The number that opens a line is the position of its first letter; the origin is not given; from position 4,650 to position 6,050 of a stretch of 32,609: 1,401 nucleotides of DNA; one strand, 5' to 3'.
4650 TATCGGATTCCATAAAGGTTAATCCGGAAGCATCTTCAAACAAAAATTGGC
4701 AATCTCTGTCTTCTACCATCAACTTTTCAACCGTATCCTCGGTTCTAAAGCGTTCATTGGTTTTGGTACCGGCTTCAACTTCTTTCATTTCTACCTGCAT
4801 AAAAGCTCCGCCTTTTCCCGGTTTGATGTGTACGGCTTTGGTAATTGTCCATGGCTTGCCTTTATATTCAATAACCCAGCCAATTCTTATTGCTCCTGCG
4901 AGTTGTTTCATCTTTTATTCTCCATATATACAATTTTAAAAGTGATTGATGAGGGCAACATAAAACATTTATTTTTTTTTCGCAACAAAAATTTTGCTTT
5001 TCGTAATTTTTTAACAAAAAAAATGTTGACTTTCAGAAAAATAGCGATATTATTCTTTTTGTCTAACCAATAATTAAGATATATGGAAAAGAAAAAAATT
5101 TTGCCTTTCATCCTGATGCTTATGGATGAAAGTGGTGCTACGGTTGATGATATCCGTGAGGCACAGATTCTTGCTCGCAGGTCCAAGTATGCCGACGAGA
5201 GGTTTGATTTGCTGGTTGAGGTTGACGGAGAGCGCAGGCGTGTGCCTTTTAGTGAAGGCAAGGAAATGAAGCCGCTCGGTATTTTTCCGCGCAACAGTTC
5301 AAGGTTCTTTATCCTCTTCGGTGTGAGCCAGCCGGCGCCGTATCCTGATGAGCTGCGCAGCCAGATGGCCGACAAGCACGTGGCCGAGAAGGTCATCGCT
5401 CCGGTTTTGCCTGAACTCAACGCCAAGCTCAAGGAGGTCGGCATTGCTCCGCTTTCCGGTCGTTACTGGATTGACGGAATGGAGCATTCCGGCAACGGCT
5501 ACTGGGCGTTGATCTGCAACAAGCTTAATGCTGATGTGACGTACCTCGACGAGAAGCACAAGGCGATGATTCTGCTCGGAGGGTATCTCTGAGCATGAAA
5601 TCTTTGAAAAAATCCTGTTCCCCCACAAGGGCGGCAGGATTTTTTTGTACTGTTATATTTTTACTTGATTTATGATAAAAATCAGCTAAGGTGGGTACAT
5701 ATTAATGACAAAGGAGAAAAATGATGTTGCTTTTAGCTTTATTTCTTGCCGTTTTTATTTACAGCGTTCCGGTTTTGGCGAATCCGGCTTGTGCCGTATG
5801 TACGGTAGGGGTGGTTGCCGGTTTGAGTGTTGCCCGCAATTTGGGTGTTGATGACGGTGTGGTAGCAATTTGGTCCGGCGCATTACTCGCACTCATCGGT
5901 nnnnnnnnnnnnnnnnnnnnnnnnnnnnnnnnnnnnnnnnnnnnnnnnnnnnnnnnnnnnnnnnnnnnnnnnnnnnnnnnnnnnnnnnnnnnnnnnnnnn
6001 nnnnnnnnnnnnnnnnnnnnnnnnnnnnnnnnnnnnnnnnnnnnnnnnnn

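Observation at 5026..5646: Self-contained GC-rich orphan gene cassette inserted beside efp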

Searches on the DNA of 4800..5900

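Call 20: search_rna_families(source=window, start=4800, end=5900, threshold=evalue, max_evalue=1)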
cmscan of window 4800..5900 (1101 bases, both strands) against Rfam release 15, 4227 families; matches with E-value up to 1: 2.
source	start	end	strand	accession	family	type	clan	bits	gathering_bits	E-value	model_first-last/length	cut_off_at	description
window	5532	5648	+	RF00506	Thr_leader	Cis-reg; leader;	-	24.3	55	0.05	1-118/118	no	Threonine operon leader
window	5610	5725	-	RF01822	RsaJ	Gene; sRNA;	-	18.4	100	0.086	1-287/287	no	RNA Staph. aureus A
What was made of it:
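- There is no Rfam match apart from the terminator-like tail, at E = 0.05 and well below the gathering score (call 20).
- Tried and rejected: Rfam shows only a terminator-like sub-threshold hit (call 20).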
